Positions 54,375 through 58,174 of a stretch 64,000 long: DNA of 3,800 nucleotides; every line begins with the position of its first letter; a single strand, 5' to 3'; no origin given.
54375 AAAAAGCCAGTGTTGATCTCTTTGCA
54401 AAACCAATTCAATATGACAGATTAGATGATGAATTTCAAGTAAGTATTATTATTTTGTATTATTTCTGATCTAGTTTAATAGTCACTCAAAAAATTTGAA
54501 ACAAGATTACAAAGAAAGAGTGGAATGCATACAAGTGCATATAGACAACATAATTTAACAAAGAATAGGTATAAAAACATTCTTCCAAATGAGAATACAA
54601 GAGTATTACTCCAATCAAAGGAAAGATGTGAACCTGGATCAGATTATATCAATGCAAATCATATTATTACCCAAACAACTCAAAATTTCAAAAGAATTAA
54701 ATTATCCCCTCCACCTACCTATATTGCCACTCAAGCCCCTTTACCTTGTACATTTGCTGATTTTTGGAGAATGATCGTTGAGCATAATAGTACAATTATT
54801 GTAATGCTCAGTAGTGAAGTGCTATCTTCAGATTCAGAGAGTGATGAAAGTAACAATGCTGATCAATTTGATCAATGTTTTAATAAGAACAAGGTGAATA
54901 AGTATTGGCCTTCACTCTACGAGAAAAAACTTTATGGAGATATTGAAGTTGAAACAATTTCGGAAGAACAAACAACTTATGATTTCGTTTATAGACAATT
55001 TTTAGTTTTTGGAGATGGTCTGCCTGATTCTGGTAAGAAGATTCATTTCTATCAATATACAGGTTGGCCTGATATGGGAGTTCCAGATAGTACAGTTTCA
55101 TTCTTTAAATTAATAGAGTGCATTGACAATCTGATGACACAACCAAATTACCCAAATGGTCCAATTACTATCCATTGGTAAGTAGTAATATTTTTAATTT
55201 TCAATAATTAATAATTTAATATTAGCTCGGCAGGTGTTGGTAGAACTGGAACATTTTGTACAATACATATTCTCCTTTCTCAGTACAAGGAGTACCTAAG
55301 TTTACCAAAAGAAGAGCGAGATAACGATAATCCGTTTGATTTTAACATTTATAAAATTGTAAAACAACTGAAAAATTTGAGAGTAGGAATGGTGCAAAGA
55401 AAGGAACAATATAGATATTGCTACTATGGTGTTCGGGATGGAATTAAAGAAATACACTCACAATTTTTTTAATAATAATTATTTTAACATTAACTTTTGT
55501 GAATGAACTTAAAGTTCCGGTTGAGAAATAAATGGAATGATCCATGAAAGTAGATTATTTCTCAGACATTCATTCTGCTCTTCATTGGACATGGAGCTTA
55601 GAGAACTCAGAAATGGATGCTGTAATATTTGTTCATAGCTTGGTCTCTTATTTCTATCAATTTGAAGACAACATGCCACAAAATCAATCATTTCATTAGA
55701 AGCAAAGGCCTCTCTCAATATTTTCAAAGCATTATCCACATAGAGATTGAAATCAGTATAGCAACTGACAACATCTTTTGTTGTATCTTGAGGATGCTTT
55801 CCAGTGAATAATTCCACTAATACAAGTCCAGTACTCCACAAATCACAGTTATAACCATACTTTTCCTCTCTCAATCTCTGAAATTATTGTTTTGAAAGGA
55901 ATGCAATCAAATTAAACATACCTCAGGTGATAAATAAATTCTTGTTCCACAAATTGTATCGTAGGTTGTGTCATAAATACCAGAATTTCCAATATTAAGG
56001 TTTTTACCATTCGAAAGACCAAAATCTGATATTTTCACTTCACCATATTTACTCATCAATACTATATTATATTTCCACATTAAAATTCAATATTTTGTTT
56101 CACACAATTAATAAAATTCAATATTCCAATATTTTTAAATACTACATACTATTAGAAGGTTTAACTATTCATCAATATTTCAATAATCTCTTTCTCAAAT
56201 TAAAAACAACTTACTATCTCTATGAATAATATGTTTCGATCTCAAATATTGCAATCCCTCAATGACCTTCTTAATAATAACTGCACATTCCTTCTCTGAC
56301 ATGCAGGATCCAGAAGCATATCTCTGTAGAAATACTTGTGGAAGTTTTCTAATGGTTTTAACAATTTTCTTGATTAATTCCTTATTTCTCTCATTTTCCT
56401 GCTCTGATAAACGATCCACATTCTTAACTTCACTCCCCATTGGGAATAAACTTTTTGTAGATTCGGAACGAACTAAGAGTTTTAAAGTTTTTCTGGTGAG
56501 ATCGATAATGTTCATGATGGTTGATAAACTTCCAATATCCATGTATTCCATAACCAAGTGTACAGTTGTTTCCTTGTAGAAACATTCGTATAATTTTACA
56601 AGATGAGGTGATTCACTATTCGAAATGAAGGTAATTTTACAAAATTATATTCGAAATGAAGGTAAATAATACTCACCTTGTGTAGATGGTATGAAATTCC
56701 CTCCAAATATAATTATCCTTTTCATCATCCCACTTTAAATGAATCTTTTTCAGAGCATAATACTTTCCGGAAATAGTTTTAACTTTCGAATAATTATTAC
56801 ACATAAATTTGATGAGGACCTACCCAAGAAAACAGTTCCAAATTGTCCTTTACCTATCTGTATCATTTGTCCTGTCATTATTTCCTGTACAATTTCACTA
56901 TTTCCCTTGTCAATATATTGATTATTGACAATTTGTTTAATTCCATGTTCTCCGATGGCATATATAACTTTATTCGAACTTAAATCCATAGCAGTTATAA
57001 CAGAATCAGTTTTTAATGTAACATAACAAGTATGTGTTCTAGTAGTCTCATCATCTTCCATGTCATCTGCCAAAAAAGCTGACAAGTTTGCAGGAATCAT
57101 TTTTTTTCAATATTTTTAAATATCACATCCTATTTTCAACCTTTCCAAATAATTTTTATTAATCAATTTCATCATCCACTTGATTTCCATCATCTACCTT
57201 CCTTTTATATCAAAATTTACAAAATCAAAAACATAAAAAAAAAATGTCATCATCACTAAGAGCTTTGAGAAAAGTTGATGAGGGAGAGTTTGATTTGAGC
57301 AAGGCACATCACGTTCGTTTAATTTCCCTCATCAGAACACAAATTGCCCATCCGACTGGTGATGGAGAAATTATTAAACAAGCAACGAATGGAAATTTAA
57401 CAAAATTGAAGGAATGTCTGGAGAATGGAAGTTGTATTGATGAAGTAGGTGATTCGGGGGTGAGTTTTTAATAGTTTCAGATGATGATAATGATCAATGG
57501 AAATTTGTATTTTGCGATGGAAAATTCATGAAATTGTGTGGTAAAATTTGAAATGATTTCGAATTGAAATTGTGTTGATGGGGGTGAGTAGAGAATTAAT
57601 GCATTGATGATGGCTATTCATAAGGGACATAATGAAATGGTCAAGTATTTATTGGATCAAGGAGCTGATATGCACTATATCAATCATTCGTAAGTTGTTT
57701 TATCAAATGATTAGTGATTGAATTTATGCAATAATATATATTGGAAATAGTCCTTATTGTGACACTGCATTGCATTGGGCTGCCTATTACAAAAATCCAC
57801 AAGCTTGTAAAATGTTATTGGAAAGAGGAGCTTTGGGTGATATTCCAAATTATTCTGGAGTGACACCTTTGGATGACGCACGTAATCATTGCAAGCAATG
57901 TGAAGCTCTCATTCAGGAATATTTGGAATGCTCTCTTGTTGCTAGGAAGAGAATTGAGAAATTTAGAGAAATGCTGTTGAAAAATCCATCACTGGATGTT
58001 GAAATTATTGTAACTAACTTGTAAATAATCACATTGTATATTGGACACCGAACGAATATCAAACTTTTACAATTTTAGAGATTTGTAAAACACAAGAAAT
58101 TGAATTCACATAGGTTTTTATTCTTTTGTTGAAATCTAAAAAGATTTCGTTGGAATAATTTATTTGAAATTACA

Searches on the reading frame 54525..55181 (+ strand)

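Call 45: search_protein_families(library=pfam, proteins=[window:54525-55181:+], max_evalue=0.01)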
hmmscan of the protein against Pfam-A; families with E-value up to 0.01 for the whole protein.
window:54525-55181:+ (218 aa): 1 family
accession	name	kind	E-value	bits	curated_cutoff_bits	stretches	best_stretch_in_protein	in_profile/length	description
PF00102.32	Y_phosphatase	-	4e-42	144.9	20.9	1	10-217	1-175/234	Protein-tyrosine phosphatase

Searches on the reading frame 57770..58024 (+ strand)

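Call 45: search_protein_families(library=pfam, proteins=[window:57770-58024:+], max_evalue=0.01)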
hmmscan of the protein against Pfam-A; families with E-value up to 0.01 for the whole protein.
window:57770-58024:+ (84 aa): 4 families
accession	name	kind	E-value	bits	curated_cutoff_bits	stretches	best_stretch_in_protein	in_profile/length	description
PF13637.12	Ank_4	-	8.7e-05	23.2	22.7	1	1-35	1-35/50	Ankyrin repeats (many copies)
PF00023.36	Ank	-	0.00014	22.4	21.1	1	2-25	7-30/33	Ankyrin repeat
PF12796.13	Ank_2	-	0.00034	21.6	27.3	1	1-51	33-83/90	Ankyrin repeats (3 copies)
PF13606.12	Ank_3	-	0.0094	16.8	22.3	0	1-21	6-26/30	Ankyrin repeat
